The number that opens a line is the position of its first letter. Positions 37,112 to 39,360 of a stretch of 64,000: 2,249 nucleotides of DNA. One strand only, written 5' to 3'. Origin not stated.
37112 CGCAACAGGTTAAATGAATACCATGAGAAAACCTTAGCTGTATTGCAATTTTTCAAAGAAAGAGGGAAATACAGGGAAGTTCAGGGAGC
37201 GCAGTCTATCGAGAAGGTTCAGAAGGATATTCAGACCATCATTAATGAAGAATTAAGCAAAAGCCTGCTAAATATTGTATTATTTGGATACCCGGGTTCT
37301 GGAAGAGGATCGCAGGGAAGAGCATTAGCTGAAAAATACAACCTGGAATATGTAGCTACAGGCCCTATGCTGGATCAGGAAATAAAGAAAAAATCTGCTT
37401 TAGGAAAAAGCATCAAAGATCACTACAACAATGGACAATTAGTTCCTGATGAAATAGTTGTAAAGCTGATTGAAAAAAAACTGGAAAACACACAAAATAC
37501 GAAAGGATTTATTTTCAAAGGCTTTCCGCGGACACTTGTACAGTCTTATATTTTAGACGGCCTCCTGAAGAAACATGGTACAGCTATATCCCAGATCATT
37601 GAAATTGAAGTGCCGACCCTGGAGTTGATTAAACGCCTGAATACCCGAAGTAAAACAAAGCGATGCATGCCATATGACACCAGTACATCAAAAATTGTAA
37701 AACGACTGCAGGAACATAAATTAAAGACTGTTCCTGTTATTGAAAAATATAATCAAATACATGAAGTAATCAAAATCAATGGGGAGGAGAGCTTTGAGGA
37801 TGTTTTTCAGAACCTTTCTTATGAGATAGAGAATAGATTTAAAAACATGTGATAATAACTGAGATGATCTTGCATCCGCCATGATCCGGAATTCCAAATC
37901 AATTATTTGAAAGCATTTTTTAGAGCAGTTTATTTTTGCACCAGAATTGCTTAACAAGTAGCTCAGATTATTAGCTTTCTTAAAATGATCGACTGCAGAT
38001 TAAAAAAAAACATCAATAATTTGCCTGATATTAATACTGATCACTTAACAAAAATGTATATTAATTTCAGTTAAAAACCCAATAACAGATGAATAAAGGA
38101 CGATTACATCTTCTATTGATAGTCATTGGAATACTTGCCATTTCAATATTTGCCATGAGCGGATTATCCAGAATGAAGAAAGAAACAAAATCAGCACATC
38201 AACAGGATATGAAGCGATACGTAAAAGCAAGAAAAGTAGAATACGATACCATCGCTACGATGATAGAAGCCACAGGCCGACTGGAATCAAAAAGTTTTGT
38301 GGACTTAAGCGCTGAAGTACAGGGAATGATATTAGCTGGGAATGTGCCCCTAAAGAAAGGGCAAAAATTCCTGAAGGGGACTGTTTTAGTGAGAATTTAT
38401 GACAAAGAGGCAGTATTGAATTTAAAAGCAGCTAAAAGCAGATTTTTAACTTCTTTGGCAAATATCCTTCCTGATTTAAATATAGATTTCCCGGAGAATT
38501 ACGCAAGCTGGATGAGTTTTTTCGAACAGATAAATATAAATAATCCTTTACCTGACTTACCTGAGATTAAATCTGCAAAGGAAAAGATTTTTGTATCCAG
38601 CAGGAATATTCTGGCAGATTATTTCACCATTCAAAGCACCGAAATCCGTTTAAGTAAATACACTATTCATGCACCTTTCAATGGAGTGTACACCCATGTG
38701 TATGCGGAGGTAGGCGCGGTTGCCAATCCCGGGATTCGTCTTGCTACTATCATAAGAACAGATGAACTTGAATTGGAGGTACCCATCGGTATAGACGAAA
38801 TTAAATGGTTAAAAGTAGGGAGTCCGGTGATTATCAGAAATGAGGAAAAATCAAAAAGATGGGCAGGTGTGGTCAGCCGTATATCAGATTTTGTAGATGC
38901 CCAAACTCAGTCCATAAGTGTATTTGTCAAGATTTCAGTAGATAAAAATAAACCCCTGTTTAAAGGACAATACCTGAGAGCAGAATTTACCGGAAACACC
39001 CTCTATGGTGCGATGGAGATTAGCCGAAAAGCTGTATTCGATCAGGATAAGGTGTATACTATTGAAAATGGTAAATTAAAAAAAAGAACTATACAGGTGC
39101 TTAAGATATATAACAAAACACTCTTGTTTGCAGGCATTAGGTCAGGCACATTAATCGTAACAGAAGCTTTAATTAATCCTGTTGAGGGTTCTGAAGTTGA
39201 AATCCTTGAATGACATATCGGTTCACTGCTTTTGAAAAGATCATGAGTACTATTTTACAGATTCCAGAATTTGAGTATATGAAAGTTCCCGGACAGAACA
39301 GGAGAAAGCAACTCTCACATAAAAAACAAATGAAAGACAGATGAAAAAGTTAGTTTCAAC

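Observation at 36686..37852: Adenylate kinase fused to a second, catalytically degenerate adenylate-kinase-like domain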

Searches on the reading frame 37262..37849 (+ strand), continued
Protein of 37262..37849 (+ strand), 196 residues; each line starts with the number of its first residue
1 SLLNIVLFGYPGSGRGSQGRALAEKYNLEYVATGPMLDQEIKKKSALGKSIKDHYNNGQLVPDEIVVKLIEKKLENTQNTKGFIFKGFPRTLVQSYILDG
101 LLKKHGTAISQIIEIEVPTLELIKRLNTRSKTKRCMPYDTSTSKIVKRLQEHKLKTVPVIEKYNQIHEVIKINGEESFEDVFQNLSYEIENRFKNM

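Call 31: find_encoding_contigs(protein=P0394, flank=6000, max_places=6)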
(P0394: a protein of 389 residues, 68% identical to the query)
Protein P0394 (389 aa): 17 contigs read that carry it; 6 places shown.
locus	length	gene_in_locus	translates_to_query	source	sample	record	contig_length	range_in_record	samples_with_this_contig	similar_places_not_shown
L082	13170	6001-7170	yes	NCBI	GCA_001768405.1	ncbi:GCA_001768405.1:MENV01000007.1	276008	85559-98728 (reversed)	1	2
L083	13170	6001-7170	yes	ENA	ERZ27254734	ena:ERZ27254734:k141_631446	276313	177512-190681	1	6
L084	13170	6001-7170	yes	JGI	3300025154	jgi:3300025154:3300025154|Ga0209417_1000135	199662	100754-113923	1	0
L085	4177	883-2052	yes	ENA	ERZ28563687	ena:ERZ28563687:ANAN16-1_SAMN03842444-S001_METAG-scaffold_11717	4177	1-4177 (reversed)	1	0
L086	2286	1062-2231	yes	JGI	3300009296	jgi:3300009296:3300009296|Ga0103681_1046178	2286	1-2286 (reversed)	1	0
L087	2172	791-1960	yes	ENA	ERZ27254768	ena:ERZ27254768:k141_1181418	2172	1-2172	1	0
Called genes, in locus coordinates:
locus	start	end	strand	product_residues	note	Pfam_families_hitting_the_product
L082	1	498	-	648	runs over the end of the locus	-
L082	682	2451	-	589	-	PF00246:Peptidase_M14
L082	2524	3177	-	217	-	PF02698:DUF218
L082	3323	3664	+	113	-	-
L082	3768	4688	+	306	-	-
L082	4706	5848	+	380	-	PF08541:ACP_syn_III_C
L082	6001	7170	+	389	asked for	PF00004:AAA (faint), PF00406:ADK, PF02223:Thymidylate_kin (faint), PF13207:AAA_17, PF13238:AAA_18 (weak), PF00406:ADK, PF13207:AAA_17, PF13238:AAA_18 (weak), +3 more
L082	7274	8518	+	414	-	-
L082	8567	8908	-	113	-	-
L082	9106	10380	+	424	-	PF07690:MFS_1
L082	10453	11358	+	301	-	PF00483:NTP_transferase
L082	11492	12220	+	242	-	PF01135:PCMT, PF00398:RrnaAD (weak), PF13847:Methyltransf_31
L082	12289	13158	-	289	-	PF13302:Acetyltransf_3 (weak), PF13527:Acetyltransf_9 (faint), PF00583:Acetyltransf_1, PF13673:Acetyltransf_10 (faint), PF13508:Acetyltransf_7 (weak), PF14542:Acetyltransf_CG (faint), PF00583:Acetyltransf_1 (weak), PF13508:Acetyltransf_7 (weak)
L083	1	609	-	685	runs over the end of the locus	-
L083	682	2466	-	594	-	PF00246:Peptidase_M14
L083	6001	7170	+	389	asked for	PF00004:AAA (faint), PF00406:ADK, PF02223:Thymidylate_kin (faint), PF13207:AAA_17, PF13238:AAA_18 (weak), PF00406:ADK, PF13207:AAA_17, PF13238:AAA_18 (weak), +3 more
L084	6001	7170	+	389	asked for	PF00004:AAA (faint), PF00406:ADK, PF02223:Thymidylate_kin (faint), PF13207:AAA_17, PF13238:AAA_18 (weak), PF00406:ADK, PF13207:AAA_17, PF13238:AAA_18 (weak), +3 more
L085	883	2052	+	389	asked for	PF00004:AAA (faint), PF00406:ADK, PF02223:Thymidylate_kin (faint), PF13207:AAA_17, PF13238:AAA_18 (weak), PF00406:ADK, PF13207:AAA_17, PF13238:AAA_18 (weak), +3 more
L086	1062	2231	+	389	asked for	PF00004:AAA (faint), PF00406:ADK, PF02223:Thymidylate_kin (faint), PF13207:AAA_17, PF13238:AAA_18 (weak), PF00406:ADK, PF13207:AAA_17, PF13238:AAA_18 (weak), +3 more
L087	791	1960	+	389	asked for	PF00004:AAA (faint), PF00406:ADK, PF02223:Thymidylate_kin (faint), PF13207:AAA_17, PF13238:AAA_18 (weak), PF00406:ADK, PF13207:AAA_17, PF13238:AAA_18 (weak), +3 more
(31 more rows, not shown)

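Call 35: search_solved_structures(query=window:37262-37849:+, max_evalue=1e-15, show_alignments=4)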
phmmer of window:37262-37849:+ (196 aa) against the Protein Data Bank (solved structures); distinct sequences matched with E-value up to 1e-15: 84 (the best 60 are shown).
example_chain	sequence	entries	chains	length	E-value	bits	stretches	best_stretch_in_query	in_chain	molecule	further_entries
4qbf_A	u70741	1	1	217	7.5e-32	114.2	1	3-131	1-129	Adenylate kinase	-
3dkv_A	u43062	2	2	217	2e-31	112.8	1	3-131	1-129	Adenylate kinase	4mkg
5g3y_A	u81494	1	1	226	5e-31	111.6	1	3-135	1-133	ADENYLATE KINSE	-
3dl0_A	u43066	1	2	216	9.5e-31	110.6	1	3-131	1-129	Adenylate kinase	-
5g3z_A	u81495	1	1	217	1.7e-30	109.8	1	3-135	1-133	ADENYLATE KINSE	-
4mkh_A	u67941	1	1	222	4.2e-30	108.5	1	3-131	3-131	Adenylate kinase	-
5g40_A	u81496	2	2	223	8e-30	107.6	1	3-135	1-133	ADENYLATE KINSE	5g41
4tyq_A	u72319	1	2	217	8.9e-30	107.5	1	3-131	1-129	Adenylate kinase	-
2ori_A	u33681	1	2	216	1e-29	107.3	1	3-131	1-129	Adenylate kinase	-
5x6j_A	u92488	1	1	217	1e-29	107.2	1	3-135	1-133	Adenylate kinase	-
1p3j_A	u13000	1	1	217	1.9e-29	106.4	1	3-131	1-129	Adenylate kinase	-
2qaj_A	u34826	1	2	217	2.3e-29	106.1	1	3-131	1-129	Adenylate kinase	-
4mkf_A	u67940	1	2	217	2.5e-29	106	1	3-131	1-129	Adenylate kinase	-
1s3g_A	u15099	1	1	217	2.8e-29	105.9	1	3-135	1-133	Adenylate kinase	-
2p3s_A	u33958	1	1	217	2.8e-29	105.8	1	3-131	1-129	Adenylate kinase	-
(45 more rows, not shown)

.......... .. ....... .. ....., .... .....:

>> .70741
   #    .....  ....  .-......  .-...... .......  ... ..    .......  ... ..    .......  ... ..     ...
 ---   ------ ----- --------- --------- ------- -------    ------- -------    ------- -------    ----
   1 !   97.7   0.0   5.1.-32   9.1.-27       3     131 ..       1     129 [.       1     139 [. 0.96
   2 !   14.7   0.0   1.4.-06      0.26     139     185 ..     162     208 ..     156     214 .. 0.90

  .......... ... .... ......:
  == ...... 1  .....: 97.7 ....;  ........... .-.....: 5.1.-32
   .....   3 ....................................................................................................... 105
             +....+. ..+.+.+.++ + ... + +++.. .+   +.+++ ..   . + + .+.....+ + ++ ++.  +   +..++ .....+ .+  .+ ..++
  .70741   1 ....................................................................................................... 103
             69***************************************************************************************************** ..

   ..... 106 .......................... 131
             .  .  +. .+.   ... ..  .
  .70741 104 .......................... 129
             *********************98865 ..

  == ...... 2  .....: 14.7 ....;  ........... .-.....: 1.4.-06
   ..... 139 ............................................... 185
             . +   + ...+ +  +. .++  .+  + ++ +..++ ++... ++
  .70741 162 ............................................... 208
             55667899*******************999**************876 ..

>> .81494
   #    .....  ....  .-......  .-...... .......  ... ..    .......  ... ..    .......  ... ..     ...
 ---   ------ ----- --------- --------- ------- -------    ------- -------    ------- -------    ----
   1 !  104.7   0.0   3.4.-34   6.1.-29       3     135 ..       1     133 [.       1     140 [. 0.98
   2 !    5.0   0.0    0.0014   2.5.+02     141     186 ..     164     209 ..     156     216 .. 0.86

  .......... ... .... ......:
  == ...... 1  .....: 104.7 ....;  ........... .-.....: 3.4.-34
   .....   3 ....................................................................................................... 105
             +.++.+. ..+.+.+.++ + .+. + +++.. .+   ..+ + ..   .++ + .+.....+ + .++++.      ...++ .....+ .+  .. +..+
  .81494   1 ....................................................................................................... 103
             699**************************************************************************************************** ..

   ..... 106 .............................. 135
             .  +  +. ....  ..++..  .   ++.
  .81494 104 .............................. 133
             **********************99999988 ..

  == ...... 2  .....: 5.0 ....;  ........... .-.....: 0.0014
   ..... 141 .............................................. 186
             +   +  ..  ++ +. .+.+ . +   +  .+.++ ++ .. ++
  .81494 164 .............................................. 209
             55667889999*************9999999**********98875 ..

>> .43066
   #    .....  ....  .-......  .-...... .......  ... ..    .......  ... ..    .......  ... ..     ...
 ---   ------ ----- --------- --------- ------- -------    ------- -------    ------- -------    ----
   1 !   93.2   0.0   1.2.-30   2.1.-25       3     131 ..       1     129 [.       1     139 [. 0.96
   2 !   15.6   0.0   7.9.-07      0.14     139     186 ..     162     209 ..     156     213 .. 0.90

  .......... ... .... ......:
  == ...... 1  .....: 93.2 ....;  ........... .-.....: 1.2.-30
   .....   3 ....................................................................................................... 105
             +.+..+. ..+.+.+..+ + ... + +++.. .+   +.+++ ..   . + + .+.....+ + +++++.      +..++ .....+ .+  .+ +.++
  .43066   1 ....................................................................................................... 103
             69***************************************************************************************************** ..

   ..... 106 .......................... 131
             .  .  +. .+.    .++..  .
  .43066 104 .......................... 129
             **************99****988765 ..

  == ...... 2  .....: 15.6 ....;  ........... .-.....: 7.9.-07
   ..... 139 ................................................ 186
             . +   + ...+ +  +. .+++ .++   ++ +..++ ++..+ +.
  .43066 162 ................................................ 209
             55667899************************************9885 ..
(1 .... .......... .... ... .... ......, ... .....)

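Call 41: find_encoding_contigs(protein=P0353, flank=1000, max_places=5)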
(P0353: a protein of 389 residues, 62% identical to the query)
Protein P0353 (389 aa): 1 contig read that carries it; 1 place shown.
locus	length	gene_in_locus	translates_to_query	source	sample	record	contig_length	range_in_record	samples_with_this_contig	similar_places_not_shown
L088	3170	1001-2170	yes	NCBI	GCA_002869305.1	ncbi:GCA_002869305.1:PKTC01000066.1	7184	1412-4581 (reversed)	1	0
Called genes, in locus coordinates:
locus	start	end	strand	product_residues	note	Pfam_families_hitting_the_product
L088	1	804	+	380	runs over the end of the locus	PF08541:ACP_syn_III_C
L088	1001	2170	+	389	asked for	PF00004:AAA (faint), PF00406:ADK, PF02224:Cytidylate_kin (faint), PF13207:AAA_17, PF13238:AAA_18, PF13671:AAA_33 (faint), PF00406:ADK, PF13207:AAA_17, +1 more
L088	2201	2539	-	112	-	-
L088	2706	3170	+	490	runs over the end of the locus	PF00392:GntR, PF00155:Aminotran_1_2, PF12897:Asp_aminotransf (weak)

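Call 51: search_protein_families(library=ncbifam, proteins=[P0143], max_evalue=1e-20)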
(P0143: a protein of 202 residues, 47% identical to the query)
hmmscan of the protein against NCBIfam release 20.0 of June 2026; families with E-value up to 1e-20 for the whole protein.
P0143 (202 aa): 21 families
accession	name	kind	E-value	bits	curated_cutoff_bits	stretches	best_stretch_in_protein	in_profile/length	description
NF001381.0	PRK00279.1-3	equivalog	8e-55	185.5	187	1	9-194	2-185/188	adenylate kinase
NF001380.0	PRK00279.1-2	equivalog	7.8e-49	166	251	1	9-137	2-130/216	adenylate kinase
TIGR01351.1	adk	subfamily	1.3e-48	165.5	168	1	9-139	1-133/212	adenylate kinase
NF011100.0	PRK14527.1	equivalog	1.8e-47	161.4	154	1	6-193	5-189/191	adenylate kinase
NF002700.0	PRK02496.1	equivalog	2.4e-45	154.5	262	1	8-194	2-182/184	adenylate kinase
NF011105.0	PRK14532.1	equivalog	2e-43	148.1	162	1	9-187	2-178/189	adenylate kinase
NF011101.0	PRK14528.1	equivalog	5.2e-43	146.9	195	1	9-194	3-186/187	adenylate kinase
NF001385.0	PRK00279.2-3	equivalog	2.6e-40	138.3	315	1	10-134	7-130/213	adenylate kinase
NF001379.0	PRK00279.1-1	equivalog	2e-39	135.2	268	1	9-136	2-125/216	adenylate kinase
NF010381.0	PRK13808.1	equivalog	3.8e-39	135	426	1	10-195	3-192/335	adenylate kinase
NF011104.0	PRK14531.1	equivalog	4.7e-39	134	160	1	7-192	2-180/183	adenylate kinase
TIGR01359.1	UMP_CMP_kin_fam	subfamily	6.6e-36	124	207.6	1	11-192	3-182/185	UMP-CMP kinase family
NF001382.0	PRK00279.1-4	equivalog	1.9e-34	119.2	334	1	9-135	2-129/212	adenylate kinase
TIGR01360.1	aden_kin_iso1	equivalog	2.9e-33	115.1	284.1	1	10-192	6-183/188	adenylate kinase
NF011102.0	PRK14529.1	equivalog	1.7e-32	112.9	331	1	9-135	2-127/223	adenylate kinase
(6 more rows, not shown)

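Call 53: find_encoding_contigs(protein=P0339, flank=1000, max_places=4)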
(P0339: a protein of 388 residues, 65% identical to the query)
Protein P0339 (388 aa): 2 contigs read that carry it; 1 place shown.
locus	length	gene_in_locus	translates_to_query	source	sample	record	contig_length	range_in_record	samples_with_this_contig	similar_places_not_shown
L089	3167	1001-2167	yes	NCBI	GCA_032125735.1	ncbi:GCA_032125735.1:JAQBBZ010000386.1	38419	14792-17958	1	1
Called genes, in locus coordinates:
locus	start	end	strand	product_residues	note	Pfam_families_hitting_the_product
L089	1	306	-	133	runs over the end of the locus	-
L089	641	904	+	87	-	PF24709:DUF7670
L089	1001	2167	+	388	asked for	PF00004:AAA (faint), PF00406:ADK, PF02223:Thymidylate_kin (faint), PF13207:AAA_17, PF13238:AAA_18 (weak), PF00406:ADK, PF13207:AAA_17, PF13238:AAA_18 (weak), +3 more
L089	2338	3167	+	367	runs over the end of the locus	PF08495:FIST, PF10442:FIST_C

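Call 62: list_cluster_members(proteins=[P0394, L026:5422-6585:+, P0366, P0379])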
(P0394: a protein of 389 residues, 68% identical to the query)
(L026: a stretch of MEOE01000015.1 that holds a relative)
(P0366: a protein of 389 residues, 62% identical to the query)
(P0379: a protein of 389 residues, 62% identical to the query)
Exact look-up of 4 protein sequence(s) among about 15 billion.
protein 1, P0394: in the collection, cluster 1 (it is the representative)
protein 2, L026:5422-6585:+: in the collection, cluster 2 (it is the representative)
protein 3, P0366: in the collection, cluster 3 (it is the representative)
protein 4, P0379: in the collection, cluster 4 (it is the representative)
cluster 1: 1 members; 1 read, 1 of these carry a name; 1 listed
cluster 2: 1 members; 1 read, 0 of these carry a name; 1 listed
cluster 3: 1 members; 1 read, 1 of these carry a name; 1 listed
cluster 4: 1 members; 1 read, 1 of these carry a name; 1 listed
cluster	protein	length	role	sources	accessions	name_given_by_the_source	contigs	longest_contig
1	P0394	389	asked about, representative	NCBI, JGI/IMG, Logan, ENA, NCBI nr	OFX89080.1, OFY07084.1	MAG: adenylate kinase [Bacteroidetes bacterium GWF2_33_16] | MAG: adenylate kinase [Bacteroidetes bacterium GWE2_32_14]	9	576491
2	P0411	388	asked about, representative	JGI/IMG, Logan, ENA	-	-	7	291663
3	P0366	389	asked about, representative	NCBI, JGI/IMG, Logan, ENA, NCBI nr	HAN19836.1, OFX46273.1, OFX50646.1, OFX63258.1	MAG: adenylate kinase [Bacteroidetes bacterium GWC2_33_15] | MAG: adenylate kinase [Bacteroidetes bacterium GWA2_33_15]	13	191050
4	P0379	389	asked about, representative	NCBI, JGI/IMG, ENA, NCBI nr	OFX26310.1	MAG: adenylate kinase [Bacteroidetes bacterium GWA2_31_9b]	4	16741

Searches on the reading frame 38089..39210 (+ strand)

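Call 52: search_protein_families(library=pfam, proteins=[window:38089-39210:+], max_evalue=0.00001)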
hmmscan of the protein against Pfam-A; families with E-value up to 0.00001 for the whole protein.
window:38089-39210:+ (374 aa): 2 families
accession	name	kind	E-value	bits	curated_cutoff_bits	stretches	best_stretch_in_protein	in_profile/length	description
PF13437.12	HlyD_3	-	3.9e-15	56.9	22.2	1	192-287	1-100/106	HlyD family secretion protein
PF16576.10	HlyD_D23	-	9.2e-12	45.1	30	1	57-282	4-201/214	Barrel-sandwich domain of CusB or HlyD membrane-fusion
